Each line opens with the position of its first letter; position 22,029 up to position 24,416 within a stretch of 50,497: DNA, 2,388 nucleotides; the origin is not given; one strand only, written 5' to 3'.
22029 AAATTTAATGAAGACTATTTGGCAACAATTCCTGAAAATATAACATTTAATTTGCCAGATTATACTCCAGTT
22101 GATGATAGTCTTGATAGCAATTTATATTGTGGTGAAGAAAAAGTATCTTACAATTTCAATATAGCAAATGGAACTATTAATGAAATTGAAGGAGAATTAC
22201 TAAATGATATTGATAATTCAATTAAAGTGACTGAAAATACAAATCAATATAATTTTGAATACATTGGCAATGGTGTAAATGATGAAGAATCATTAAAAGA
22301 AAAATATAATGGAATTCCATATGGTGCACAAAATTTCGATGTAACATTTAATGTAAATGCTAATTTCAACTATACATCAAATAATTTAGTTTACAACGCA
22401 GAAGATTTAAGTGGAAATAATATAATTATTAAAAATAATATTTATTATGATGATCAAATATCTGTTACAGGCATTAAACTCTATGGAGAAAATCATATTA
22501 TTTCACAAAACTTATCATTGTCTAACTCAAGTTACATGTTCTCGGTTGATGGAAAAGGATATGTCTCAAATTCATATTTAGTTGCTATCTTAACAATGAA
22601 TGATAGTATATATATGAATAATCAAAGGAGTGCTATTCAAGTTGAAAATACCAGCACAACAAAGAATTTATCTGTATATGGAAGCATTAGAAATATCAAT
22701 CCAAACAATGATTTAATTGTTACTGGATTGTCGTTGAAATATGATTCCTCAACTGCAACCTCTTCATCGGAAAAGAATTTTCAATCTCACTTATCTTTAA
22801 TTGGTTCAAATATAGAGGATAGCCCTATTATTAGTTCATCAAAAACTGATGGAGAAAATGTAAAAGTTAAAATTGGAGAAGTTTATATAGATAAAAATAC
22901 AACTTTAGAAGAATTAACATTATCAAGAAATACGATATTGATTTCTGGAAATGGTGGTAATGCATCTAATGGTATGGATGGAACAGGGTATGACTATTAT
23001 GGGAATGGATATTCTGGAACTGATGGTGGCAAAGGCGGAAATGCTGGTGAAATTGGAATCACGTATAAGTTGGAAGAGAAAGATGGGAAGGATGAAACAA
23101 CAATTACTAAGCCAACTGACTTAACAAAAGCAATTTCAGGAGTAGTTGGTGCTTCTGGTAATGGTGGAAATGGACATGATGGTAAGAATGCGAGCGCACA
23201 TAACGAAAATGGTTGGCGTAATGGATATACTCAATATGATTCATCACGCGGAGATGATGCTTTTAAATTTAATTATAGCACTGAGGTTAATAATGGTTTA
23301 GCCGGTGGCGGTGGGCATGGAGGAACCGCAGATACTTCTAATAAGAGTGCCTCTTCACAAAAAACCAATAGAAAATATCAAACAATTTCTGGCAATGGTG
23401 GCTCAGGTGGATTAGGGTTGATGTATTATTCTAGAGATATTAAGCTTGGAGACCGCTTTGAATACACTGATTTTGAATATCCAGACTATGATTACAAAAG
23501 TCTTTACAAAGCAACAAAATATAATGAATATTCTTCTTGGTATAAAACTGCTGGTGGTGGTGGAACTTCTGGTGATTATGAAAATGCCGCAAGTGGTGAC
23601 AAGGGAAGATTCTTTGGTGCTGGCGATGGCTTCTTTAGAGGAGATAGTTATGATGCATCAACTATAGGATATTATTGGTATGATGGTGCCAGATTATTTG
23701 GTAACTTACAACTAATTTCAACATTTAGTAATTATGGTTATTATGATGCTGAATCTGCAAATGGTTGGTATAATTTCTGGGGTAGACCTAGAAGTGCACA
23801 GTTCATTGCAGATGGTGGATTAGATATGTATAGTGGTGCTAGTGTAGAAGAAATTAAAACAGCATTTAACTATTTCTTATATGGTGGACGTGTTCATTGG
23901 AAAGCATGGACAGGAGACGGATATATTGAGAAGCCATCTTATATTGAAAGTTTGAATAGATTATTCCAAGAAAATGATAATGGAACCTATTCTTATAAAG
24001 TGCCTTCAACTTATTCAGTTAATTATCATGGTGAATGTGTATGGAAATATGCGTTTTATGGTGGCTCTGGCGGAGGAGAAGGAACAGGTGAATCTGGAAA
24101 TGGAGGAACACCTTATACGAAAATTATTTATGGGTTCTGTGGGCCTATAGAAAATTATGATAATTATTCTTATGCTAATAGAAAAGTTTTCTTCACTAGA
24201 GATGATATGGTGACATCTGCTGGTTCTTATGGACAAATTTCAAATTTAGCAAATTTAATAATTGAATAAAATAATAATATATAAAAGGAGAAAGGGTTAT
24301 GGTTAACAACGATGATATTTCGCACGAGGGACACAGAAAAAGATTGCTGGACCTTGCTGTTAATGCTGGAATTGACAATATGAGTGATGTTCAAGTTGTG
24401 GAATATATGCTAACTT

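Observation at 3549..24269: A 6,906-aa lipid-anchored protein encoded by a single 20.7-kb ORF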

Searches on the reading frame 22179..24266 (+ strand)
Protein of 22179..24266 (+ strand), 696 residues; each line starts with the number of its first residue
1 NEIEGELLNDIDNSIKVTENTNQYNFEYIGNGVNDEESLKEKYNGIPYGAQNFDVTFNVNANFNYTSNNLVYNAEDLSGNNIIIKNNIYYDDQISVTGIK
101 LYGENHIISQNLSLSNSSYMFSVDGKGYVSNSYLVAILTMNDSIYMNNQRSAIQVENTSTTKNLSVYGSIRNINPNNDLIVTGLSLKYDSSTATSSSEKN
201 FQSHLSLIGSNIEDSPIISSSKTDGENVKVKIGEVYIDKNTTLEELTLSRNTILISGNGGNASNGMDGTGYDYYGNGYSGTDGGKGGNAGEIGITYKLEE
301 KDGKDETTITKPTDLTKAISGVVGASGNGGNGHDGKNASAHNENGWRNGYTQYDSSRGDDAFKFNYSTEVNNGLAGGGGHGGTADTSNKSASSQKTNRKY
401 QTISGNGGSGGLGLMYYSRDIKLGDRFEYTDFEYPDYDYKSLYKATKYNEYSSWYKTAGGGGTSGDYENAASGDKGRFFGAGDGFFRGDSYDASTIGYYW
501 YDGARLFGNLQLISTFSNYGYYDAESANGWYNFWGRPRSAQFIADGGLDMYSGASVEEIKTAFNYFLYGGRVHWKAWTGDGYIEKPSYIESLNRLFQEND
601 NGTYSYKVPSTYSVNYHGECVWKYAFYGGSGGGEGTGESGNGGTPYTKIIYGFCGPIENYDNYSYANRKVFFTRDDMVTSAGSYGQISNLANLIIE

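Call 7: search_protein_families(library=pfam, proteins=[window:22749-24266:+], max_evalue=10)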
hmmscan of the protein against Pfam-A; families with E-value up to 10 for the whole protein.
window:22749-24266:+ (506 aa): 0 families

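Call 45: search_protein_families(library=phrogs, proteins=[window:22404-24266:+], max_evalue=0.01)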
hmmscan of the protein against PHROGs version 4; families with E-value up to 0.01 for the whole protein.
window:22404-24266:+ (621 aa): 0 families

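Call 49: predict_structure(alignment_id=A3)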
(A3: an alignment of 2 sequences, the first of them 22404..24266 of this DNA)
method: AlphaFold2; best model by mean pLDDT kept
length: 621 residues; sequences in the alignment: 2
mean_pLDDT: 28.4   pTM: 0.27
mean pLDDT of the five models: 28.4, 25.5, 25.4, 24.3, 24.2
residues with pLDDT >= 90: 0; 70-90: 0; 50-70: 12; < 50: 609
segments of 3 or more residues with pLDDT < 50: 1-17, 25-44, 50-53, 55-621
pLDDT, mean of each block of 10 residues (from residue 1): 39 46 46 43 48 45 37 40 42 39 33 35 34 29 27 29 27 28 25 22 25 27 27 27 25 25 26 24 23 22 23 24 22 22 21 21 25 21 22 25 21 22 24 24 22 24 25 27 31 27 29 27 32 26 25 26 28 28 26 27 23 23 22
secondary structure, 60 per line:
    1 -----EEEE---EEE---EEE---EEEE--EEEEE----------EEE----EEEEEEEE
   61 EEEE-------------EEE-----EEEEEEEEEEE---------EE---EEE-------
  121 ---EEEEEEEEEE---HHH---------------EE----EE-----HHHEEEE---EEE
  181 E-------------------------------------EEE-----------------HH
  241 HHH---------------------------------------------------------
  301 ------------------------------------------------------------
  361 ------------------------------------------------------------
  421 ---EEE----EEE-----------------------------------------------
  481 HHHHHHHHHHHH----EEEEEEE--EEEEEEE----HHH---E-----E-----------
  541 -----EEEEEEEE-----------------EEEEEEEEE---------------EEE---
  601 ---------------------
elements in order: E6-9 E13-15 E19-21 E25-28 E31-35 E46-48 E53-64 E78-80 E86-96 E111-113 E124-133 E171-174 E178-181 E219-221 H239-243 E424-426 E431-433 H481-492 E497-503 E506-512 E546-553 E571-579 E595-597

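Call 50: search_protein_representatives(alignment_id=A3)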
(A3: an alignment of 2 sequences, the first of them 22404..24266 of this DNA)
Query: 2 sequences, 672 profile positions. Proteins with E-value up to 0.001 (for the whole library): 15; up to 1e-10: 10; up to 1e-30: 4. The best 15 are listed.
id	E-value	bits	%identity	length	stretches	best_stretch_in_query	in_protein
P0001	1.2e-287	972.8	-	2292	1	1-670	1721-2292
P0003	1.1e-40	156.7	-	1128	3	4-286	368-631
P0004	2.0e-40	155.7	-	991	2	7-502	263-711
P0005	6.1e-37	144.2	-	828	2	6-499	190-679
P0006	8.5e-27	110.7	-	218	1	472-668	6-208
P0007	3.1e-25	105.5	-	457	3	316-504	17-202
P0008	3.5e-18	82.2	-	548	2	92-550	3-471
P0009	1.6e-16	76.8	-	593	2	49-496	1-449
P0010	3.4e-13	65.8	-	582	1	141-667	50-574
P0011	2.0e-12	63.3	-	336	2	617-667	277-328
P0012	3.1e-08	49.4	-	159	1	576-666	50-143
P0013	4.1e-07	45.6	-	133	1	567-666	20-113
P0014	6.5e-07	45.0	-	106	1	593-666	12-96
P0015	1.3e-06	44.1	-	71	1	611-668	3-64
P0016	1.0e-05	41.1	-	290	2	583-665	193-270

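Call 56: find_homologous_proteins(query=A4, max_evalue=0.001)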
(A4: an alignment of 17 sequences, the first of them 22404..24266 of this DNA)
Query A4 (17 sequences): 8000 candidates shared short words with the query, none scored E <= 0.001.

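Call 60: search_protein_families(library=pfam, proteins=[window:22179-24266:+], max_evalue=1)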
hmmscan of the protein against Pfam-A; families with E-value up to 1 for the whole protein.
window:22179-24266:+ (696 aa): 1 family
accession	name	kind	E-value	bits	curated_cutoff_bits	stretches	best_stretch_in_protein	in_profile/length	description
PF09070.16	PFU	-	0.039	14.6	26.2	1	20-76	24-78/113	PFU (PLAA family ubiquitin binding)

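Call 65: predict_structure(alignment_id=A5)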
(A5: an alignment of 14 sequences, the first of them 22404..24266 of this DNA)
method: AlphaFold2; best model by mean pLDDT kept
length: 621 residues; sequences in the alignment: 14
mean_pLDDT: 44.2   pTM: 0.36
mean pLDDT of the five models: 44.2, 43.8, 40.9, 39.4, 37.2
residues with pLDDT >= 90: 0; 70-90: 66; 50-70: 141; < 50: 414
segments of 3 or more residues with pLDDT < 50: 119-121, 137-148, 181-205, 228-231, 233-250, 252-299, 313-328, 335-387, 400-621
pLDDT, mean of each block of 10 residues (from residue 1): 63 77 76 69 74 78 63 65 71 68 59 58 61 55 45 55 57 54 45 37 46 52 50 47 48 45 31 30 29 41 53 40 40 47 31 26 28 31 49 52 32 26 24 25 28 30 31 31 43 33 33 42 35 32 35 31 29 30 34 32 25 32 30
secondary structure, 60 per line:
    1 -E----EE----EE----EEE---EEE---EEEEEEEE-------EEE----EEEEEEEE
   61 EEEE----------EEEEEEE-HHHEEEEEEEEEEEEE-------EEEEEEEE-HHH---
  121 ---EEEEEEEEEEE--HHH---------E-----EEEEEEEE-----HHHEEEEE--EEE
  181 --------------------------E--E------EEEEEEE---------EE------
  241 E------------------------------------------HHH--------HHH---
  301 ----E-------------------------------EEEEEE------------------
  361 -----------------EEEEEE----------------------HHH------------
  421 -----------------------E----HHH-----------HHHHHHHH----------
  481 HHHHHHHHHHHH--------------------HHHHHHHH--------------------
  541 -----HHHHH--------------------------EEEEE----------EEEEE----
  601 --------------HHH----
elements in order: E19-21 E25-27 E31-38 E46-48 E53-64 E75-81 E86-98 E106-113 E124-134 E155-162 E171-175 E178-180 E217-223 E337-342 E378-383 H463-470 H481-492 H513-520 H546-550 E577-581 E592-596

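Call 68: fold_search(model_id=the predicted structure, library=pdb)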
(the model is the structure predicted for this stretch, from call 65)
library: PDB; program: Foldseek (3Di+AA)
matches with E <= 10: 42; with E <= 0.001: 0
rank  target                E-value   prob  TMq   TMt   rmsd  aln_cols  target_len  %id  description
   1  3t9g_A                3.4e-01  0.03  0.07  0.15  15.6       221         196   11  The crystal structure of family 3 pectate lyase from Caldicellulosiruptor bescii (released 2012-05-09)
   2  4yza_A                4.0e-01  0.08  0.10  0.25  12.7       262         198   11  C. bescii Family 3 pectate lyase double mutant K108A/Q111A in complex with trigalacturonic acid (released 2015-12-23)
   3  6fls_D                5.0e-01  0.05  0.08  0.16  14.2       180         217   15  Pentapeptide repeat family protein from Clostridium botulinum (released 2018-08-15)
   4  7o0y_A                8.9e-01  0.04  0.09  0.13  14.6       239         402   10  ABC transporter NosDFY, nucleotide-free in GDN (released 2022-04-13)
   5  4z03_A                1.1e+00  0.05  0.10  0.24  14.6       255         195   10  C. bescii Family 3 pectate lyase double mutant K108A in complex with trigalacturonic acid (released 2015-12-23)
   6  4xlh                  1.8e+00  0.02  0.09  0.10  16.2       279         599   11  Tailspike protein double mutant D339A/E372A of E. coli bacteriophage HK620 (released 2016-01-20)
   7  5awg_E                1.8e+00  0.01  0.08  0.11  19.4       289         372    9  Crystal structure of Hg-bound SufB-SufC-SufD complex from Escherichia coli (released 2015-11-11)
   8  4avz                  1.9e+00  0.07  0.14  0.14  10.4       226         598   11  Tailspike protein mutant E372Q of E. coli bacteriophage HK620 (released 2012-09-26)
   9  4yza_B                2.0e+00  0.03  0.09  0.23  12.3       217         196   12  C. bescii Family 3 pectate lyase double mutant K108A/Q111A in complex with trigalacturonic acid (released 2015-12-23)
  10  4ozz                  2.2e+00  0.12  0.16  0.21   8.1       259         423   10  Crystal Structure of the periplasmic alginate epimerase AlgG T265N T268M double mutant (released 2015-03-04)
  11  1pcl                  2.2e+00  0.08  0.14  0.22  11.6       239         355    9  UNUSUAL STRUCTURAL FEATURES IN THE PARALLEL BETA-HELIX IN PECTATE LYASES (released 1995-02-14)
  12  5gkq_A                2.8e+00  0.02  0.10  0.09  15.8       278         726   10  Structure of PL6 family alginate lyase AlyGC mutant-R241A (released 2017-02-08)
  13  4xon                  3.0e+00  0.03  0.11  0.12  12.3       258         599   10  Tailspike protein double mutant D339N/E372Q of E. coli bacteriophage HK620 (released 2016-01-27)
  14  8ikw_B                3.2e+00  0.02  0.11  0.18  14.1       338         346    9  A complex structure of PGIP-PG (released 2024-02-07)
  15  4xqf                  3.2e+00  0.01  0.09  0.09  17.5       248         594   11  Tailspike protein mutant E372Q (delta D470/N471) of E. coli bacteriophage HK620 (released 2016-01-27)
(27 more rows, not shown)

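Call 82: search_solved_structures(query=A5, max_evalue=10, show_alignments=3)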
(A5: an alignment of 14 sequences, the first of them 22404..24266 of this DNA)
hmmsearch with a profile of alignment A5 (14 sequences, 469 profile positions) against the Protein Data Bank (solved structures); distinct sequences matched with E-value up to 10: 9.
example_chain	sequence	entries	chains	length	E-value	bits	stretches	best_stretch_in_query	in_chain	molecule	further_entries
4cj9_A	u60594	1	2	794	0.0074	18.8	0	419-452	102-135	BURRH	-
4cja_A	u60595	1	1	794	0.0088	18.6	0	419-452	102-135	BURRH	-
5m04_A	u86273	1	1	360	0.017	17.6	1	78-176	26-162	GTPase ObgE/CgtA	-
4csu_9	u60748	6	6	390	0.039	16.4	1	80-176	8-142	GTPASE OBGE/CGTA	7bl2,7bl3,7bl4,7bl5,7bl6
7odt_t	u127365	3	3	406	0.075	15.5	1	79-163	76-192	Mitochondrial ribosome-associated GTPase 2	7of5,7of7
7o9k_G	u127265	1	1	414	0.077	15.5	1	79-163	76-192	Mitochondrial ribosome-associated GTPase 2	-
5zhy_A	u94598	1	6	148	0.63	12.5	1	182-211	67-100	Spike glycoprotein, Spike glycoprotein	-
1lnz_A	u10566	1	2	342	1.2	11.6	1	80-159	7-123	SPO0B-associated GTP-binding protein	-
6zz5_AAA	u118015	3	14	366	6.2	9.2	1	11-194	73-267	SmhB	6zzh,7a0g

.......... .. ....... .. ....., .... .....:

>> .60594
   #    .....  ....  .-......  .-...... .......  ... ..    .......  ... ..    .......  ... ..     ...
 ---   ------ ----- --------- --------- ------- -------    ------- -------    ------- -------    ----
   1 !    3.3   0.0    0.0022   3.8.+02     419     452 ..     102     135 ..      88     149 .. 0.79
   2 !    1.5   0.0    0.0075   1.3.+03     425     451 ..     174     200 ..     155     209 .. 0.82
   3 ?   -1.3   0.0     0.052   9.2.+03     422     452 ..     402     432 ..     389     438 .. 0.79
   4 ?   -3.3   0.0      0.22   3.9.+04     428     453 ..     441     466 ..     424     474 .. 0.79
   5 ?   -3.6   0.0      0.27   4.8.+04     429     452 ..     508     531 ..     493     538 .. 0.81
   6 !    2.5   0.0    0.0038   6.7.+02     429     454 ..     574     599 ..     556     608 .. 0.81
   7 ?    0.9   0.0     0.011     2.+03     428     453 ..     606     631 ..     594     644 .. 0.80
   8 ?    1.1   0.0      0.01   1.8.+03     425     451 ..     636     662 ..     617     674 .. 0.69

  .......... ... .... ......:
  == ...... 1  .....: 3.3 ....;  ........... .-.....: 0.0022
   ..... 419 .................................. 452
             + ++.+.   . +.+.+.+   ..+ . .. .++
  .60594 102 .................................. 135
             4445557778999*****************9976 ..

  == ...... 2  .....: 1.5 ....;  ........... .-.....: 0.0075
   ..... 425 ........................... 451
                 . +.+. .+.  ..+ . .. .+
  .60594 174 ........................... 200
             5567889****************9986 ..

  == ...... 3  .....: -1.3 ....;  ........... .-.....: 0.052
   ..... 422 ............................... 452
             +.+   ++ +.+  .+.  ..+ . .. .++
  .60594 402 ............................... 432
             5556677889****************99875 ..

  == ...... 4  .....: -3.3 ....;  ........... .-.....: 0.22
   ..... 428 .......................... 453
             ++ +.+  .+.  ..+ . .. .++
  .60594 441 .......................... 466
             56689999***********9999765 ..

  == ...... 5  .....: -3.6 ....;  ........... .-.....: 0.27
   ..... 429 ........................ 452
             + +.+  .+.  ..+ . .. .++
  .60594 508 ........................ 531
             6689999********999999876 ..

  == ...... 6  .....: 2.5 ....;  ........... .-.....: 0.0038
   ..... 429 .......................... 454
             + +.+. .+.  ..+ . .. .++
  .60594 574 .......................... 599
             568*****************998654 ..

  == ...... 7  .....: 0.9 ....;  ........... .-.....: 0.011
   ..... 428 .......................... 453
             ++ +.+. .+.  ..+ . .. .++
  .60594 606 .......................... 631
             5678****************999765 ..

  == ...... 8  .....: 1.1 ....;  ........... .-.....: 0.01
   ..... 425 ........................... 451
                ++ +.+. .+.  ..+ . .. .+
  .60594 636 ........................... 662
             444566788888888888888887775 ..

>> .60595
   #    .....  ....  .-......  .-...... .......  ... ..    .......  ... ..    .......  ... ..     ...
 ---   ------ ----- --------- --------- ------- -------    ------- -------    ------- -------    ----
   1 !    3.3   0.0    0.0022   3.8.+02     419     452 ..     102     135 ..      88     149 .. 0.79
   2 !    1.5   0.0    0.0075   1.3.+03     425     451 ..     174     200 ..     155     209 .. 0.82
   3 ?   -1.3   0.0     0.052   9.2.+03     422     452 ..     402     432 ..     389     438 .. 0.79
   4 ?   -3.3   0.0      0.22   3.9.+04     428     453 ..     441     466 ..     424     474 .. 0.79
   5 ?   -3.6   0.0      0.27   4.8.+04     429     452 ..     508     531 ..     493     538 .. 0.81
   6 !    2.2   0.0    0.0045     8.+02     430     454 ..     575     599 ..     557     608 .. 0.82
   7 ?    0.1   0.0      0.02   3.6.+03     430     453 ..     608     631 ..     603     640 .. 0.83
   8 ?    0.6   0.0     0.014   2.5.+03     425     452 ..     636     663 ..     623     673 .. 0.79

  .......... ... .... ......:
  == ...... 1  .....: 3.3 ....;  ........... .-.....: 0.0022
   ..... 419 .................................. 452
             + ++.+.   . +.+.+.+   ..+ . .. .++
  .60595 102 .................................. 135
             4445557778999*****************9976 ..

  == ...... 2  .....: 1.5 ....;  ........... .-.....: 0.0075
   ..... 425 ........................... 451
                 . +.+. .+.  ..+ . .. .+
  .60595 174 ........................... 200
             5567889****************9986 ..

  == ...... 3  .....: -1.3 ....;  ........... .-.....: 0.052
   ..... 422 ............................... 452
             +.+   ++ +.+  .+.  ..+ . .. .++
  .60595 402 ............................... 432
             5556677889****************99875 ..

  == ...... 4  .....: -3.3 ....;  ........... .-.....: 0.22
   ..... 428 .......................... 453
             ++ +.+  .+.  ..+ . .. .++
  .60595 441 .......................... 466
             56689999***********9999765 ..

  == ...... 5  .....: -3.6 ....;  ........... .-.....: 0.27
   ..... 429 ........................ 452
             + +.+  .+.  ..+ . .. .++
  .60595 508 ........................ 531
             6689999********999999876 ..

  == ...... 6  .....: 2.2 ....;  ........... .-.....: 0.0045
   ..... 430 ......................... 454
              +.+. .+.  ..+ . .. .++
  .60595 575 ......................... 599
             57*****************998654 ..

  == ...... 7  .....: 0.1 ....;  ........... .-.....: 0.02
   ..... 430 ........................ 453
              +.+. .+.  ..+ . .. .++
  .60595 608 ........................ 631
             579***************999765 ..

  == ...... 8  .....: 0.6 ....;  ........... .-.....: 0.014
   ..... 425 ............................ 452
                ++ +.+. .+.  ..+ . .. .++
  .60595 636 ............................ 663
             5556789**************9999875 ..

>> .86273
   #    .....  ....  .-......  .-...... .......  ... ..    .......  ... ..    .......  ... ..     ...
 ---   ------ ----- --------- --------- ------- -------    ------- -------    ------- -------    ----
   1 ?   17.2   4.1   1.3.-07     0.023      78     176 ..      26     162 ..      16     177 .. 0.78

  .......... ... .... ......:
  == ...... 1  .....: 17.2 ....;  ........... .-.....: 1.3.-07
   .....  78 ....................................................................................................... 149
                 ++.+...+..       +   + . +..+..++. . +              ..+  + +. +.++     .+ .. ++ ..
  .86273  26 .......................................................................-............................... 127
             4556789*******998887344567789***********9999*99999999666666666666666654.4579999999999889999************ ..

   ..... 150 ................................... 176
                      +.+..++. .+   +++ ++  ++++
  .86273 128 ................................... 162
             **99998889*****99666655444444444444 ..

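Call 83: find_related_loci(query=A5, collection=viral_contigs, flank=5000)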
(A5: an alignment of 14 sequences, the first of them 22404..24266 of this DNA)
Query A5 (621 aa) in viral_contigs; peptide patterns used: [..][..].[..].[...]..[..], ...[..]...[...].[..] (x = any residue, [..] = any of these).
1 stretches matched a pattern, but none encodes a relative of the query by tblastn (E <= 1e-3).

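Call 103: search_protein_families(library=pfam, alignment_id=A5, max_evalue=10)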
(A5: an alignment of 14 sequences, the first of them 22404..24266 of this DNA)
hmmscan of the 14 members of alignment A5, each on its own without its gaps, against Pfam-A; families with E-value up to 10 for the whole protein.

A. member 1, window:22404-24266:+ (621 aa): 0 families

B. families by the number of members that match (of 14 scanned): 7 families
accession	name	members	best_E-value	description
PF03382.20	DUF285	1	0.0021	Mycoplasma protein of unknown function, DUF285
PF22764.1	E217_Gp32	1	0.048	Tail fiber protein gp32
PF25359.1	PH_met_RdRP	1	0.06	Metazoan RdRP associated PH-like domain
PF06725.17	3D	1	0.068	3D domain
PF21422.2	NP_C_Orthomyx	1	0.19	Orthomyxovirus nucleoprotein, C-terminal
PF02699.20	YajC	1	0.31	Preprotein translocase subunit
PF19407.5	DUF5979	1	7.6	Domain of unknown function (DUF5979)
